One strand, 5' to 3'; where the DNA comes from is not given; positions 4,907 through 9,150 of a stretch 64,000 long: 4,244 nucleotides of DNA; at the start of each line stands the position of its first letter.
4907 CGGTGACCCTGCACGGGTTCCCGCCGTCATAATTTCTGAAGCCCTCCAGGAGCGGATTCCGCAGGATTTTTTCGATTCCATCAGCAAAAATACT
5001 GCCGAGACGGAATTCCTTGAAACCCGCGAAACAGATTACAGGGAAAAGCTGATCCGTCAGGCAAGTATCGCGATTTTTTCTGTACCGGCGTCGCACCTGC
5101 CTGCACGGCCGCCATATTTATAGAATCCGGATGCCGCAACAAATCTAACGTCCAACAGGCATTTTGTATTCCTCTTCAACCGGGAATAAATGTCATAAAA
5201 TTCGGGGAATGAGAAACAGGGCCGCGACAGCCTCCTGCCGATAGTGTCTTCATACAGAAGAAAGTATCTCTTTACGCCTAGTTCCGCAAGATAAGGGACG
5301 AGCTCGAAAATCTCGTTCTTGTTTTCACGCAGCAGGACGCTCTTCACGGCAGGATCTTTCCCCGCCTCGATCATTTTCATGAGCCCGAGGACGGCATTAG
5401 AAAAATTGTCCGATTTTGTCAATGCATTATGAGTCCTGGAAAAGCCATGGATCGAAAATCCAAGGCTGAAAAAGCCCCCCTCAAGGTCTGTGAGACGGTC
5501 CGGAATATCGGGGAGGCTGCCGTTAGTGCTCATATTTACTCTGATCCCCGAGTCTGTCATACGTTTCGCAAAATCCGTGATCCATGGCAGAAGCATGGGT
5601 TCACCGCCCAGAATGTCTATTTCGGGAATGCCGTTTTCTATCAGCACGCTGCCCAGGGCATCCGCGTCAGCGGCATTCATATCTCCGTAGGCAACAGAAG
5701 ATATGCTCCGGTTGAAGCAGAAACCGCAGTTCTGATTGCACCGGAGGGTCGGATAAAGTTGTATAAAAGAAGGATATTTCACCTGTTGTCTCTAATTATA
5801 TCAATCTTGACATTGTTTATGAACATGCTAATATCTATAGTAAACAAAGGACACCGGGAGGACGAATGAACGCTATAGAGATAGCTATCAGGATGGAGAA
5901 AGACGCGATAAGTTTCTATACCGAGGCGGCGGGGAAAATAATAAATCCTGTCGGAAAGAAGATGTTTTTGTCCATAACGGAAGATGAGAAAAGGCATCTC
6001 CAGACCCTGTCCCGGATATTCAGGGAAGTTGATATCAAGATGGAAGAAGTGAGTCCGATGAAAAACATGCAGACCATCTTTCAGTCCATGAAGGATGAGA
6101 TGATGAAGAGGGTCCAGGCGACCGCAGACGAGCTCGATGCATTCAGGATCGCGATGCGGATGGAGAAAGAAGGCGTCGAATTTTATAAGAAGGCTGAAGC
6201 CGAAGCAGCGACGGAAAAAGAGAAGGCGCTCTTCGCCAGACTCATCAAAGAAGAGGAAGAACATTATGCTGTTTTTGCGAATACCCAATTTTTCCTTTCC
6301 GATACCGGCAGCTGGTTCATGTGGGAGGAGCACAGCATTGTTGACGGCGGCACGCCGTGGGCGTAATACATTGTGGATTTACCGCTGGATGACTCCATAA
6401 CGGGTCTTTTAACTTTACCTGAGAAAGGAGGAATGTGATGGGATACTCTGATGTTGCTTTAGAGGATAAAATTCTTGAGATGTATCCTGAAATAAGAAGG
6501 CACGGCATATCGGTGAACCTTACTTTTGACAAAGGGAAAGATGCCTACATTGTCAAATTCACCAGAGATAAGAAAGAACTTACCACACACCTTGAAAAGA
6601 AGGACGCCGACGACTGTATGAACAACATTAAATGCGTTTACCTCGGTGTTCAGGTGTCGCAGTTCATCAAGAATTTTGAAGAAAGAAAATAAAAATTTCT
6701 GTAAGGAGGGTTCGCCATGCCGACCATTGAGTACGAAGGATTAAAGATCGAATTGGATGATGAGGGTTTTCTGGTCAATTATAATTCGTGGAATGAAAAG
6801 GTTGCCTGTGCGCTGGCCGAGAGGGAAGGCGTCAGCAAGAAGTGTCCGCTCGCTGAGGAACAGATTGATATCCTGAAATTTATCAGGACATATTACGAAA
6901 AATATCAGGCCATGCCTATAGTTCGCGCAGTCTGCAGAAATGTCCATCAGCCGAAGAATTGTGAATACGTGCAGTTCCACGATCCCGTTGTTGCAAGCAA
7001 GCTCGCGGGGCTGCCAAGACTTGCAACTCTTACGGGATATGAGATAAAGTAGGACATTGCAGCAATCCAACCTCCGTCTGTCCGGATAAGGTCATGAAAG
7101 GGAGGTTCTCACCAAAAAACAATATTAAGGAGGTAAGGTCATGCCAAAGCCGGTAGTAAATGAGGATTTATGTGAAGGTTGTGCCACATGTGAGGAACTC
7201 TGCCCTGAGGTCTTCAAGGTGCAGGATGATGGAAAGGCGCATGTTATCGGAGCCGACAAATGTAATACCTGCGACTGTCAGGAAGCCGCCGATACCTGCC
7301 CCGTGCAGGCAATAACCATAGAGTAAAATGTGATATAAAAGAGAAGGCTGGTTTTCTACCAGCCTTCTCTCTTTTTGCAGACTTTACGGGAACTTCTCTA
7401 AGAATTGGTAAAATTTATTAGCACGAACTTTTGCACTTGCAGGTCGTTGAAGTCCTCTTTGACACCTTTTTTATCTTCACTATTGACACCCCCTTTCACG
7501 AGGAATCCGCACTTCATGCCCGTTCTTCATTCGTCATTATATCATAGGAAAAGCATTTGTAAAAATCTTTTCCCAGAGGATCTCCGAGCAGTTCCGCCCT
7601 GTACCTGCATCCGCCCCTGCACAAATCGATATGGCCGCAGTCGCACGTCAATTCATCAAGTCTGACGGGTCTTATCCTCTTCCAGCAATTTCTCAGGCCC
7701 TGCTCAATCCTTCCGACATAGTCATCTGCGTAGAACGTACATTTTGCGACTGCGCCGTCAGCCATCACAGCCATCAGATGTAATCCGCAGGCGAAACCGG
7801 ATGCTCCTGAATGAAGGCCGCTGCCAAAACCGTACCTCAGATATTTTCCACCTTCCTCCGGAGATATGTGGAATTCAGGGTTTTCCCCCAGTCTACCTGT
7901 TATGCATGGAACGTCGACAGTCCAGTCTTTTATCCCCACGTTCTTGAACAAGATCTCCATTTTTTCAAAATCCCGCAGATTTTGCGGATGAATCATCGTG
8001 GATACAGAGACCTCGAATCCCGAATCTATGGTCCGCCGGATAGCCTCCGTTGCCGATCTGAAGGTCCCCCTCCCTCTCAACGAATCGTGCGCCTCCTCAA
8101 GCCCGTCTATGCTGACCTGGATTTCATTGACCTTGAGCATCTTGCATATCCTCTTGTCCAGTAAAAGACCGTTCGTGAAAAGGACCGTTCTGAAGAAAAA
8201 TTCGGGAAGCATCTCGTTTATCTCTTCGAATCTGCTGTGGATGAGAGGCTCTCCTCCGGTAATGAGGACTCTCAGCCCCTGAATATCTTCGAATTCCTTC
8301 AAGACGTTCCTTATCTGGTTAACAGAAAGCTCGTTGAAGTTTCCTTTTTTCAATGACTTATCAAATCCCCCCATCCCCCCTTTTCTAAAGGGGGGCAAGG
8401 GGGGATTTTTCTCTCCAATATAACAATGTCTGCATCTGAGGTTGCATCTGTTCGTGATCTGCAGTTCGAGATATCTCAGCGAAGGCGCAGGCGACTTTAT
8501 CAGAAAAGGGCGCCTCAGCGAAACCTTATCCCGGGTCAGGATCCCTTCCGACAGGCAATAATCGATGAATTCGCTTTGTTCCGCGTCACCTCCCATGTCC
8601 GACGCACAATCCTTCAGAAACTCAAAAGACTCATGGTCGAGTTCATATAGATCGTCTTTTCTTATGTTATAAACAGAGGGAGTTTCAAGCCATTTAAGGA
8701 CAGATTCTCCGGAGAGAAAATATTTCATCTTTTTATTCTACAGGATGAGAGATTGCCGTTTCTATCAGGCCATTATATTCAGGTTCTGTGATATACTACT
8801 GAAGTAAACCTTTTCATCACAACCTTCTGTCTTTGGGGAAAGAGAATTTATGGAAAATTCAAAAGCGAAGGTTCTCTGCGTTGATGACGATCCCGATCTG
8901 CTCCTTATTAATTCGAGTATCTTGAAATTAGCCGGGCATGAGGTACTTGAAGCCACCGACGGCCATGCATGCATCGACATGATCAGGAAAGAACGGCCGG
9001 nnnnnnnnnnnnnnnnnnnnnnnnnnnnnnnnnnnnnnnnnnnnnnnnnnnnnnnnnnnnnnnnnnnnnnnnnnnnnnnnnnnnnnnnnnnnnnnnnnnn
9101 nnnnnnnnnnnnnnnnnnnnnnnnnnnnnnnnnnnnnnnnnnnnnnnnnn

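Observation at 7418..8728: Radical SAM/SPASM enzyme with N-terminal extension followed by an unannotated 20-aa Cys-rich peptide ORF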

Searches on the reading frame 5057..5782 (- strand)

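Call 3: search_protein_families(library=pfam, proteins=[window:5057-5782:-], max_evalue=0.01)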
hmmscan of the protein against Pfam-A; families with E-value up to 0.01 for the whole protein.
window:5057-5782:- (241 aa): 2 families
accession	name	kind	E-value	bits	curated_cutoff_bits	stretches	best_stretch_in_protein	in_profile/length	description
PF04055.27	Radical_SAM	-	2.6e-17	63.9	29.5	1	10-158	2-159/166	Radical SAM superfamily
PF13353.11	Fer4_12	-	5.2e-06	27.2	22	1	15-77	15-79/137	4Fe-4S single cluster domain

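Call 4: search_protein_families(library=ncbifam, proteins=[window:5057-5782:-], max_evalue=0.01)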
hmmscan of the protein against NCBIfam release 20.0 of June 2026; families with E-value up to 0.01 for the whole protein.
window:5057-5782:- (241 aa): 44 families (the best 25 are shown)
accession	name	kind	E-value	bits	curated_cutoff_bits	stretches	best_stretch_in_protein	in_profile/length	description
TIGR04347.1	pseudo_SAM_Halo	equivalog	2.7e-18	66.4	525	1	12-177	45-211/390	TIGR04347 family pseudo-SAM/SPASM protein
TIGR02668.1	moaA_archaeal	equivalog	9.9e-15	54.3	325.25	1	12-167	17-175/303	GTP 3',8-cyclase MoaA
TIGR04545.1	rSAM_ahbD_hemeb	equivalog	2.8e-14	53.3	500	1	12-213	7-213/339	heme b synthase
TIGR04051.1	rSAM_NirJ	equivalog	5.1e-14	52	515.45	1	13-183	10-181/354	heme d1 biosynthesis radical SAM protein NirJ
TIGR04546.1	rSAM_ahbC_deAc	equivalog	3.6e-13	49.1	650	1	12-175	46-213/390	12,18-didecarboxysiroheme deacetylase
NF045574.1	sacti_mat_StsB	exception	1.8e-12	46.9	625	1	13-186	104-277/466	StsB family radical SAM/SPASM domain sactipeptide maturase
TIGR04054.1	rSAM_NirJ1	equivalog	2.1e-12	46.4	650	1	12-173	43-208/387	putative heme d1 biosynthesis radical SAM protein NirJ1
TIGR04055.1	rSAM_NirJ2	equivalog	2.4e-12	47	500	1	12-183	7-179/326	putative heme d1 biosynthesis radical SAM protein NirJ2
TIGR02666.1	moaA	equivalog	8.1e-12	44.8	284.05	1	12-175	17-190/336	GTP 3',8-cyclase MoaA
TIGR04251.1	SCM_rSAM_ScmF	equivalog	8.6e-12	45.1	400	1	7-170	6-174/353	SynChlorMet cassette radical SAM/SPASM protein ScmF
TIGR04303.1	GeoRSP_rSAM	equivalog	8.8e-12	45.2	400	1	14-172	14-171/325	GeoRSP system radical SAM/SPASM protein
NF038283.1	viperin_w_prok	equivalog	2.2e-11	43.5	180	1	9-120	6-123/281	viperin family antiviral radical SAM protein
NF001199.0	PRK00164.2-1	equivalog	3.3e-11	42.9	231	1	12-168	19-178/308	GTP 3',8-cyclase MoaA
TIGR04053.2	TIGR04053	equivalog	4.9e-11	42.5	395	1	12-220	15-229/366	TIGR04053 family radical SAM/SPASM domain-containing protein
TIGR04133.1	rSAM_w_lipo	hypoth_equivalog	5.9e-11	41.9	425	1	12-192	31-216/350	TIGR04133 family radical SAM/SPASM protein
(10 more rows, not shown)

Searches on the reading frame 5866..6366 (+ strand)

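Call 3: search_protein_families(library=pfam, proteins=[window:5866-6366:+], max_evalue=0.01)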
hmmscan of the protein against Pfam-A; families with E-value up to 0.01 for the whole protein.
window:5866-6366:+ (166 aa): 3 families
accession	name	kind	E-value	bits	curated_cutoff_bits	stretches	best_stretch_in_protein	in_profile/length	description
PF02915.23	Rubrerythrin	-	4e-16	60.1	22.8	1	4-139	3-135/137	Rubrerythrin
PF13668.12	Ferritin_2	-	9.7e-07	29.4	24.7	1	4-140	6-135/138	Ferritin-like domain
PF09537.16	DUF2383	-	2e-05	25.1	30.8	1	3-73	5-76/111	Domain of unknown function (DUF2383)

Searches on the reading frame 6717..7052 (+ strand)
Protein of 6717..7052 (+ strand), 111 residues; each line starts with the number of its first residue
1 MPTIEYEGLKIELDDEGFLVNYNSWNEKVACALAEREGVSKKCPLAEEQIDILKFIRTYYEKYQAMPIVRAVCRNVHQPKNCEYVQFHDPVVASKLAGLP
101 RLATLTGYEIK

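Call 3: search_protein_families(library=pfam, proteins=[window:6717-7052:+], max_evalue=0.01)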
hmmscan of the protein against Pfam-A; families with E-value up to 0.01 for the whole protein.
window:6717-7052:+ (111 aa): 1 family
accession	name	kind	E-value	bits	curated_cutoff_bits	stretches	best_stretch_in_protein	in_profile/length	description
PF04358.19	DsrC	-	4.1e-17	63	24.9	1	6-81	2-78/107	DsrC like protein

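Call 4: search_protein_families(library=ncbifam, proteins=[window:6717-7052:+], max_evalue=0.01)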
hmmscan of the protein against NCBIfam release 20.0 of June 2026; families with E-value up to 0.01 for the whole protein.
window:6717-7052:+ (111 aa): 2 families
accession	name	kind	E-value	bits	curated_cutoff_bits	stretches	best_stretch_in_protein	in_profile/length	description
TIGR03342.1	dsrC_tusE_dsvC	subfamily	2.8e-17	63.1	53.5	1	5-101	2-103/108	TusE/DsrC/DsvC family sulfur relay protein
NF008562.0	PRK11508.1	equivalog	1.1e-10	41.6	191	1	5-76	3-70/109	sulfurtransferase TusE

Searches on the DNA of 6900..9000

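Call 53: search_rna_families(source=window, start=6900, end=9000, threshold=evalue, max_evalue=1)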
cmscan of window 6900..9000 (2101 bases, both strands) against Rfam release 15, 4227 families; matches with E-value up to 1: 6.
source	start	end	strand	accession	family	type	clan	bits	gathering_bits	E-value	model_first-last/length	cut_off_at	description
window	7340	7399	-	RF01676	P31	Gene; sRNA;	-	26.3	40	0.036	1-82/82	no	Pseudomonas sRNA P31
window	7315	7386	+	RF02621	BSnc120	Gene; sRNA;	-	23.3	114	0.027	1-88/88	no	Brucella sRNA 120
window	7277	7381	+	RF00558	L20_leader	Cis-reg; leader;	-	20.8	58.7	0.48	1-127/127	no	Ribosomal protein L20 leader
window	7322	7386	-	RF03967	mir-1270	Gene; miRNA;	-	19.5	90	0.82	1-83/83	no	mir-1270 microRNA precursor family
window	7339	7371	-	RF00446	mir-133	Gene; miRNA;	-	18.9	55.5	0.54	1-74/74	no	mir-133 microRNA precursor family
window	7340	7438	-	RF02602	BASRCI414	Gene; sRNA;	-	17.6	270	0.21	1-229/229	no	Brucella sRNA CI414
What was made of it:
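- No Rfam family fits except weak hairpin noise below the gathering scores (call 53).
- Tried and rejected: Structured RNA: Rfam gave only sub-threshold terminator-hairpin noise (call 53).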

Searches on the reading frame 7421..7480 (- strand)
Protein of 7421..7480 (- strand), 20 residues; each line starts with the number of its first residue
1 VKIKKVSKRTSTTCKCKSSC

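Call 16: search_protein_families(library=ncbifam, proteins=[window:7421-7480:-], max_evalue=10)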
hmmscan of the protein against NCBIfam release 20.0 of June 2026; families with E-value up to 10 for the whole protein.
seq(20 aa): 0 families
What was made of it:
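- On SCIFF / ranthipeptide (TIGR03973 peptide, TIGR03974 maturase): The peptide is 20 aa with 3 Cys and has no NCBIfam hit (call 16).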

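Call 45: list_cluster_members(proteins=[window:7421-7480:-, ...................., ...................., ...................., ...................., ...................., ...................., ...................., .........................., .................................])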
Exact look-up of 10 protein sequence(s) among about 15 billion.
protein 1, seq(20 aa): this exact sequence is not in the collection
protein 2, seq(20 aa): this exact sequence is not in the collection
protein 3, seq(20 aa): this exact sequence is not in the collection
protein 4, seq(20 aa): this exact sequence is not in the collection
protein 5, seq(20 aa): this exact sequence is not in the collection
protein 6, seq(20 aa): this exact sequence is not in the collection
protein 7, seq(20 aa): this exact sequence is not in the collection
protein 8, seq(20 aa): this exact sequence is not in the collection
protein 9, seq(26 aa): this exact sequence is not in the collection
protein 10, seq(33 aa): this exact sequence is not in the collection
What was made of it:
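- Tried and rejected: Exact look-up of 10 peptide variants among 15 billion proteins found none (call 45).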

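Call 61: search_protein_families(library=pfam, proteins=[window:7421-7480:-], max_evalue=10)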
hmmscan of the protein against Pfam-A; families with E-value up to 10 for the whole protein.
seq(20 aa): 0 families

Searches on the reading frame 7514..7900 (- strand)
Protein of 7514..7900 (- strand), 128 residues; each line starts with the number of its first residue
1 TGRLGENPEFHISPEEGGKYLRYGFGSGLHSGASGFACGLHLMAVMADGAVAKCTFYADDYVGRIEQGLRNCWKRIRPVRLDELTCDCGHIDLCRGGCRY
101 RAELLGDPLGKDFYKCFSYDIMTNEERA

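Call 31: search_protein_families(library=pfam, proteins=[window:7514-7900:-], max_evalue=10)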
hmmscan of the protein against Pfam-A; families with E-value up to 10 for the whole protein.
window:7514-7900:- (128 aa): 0 families
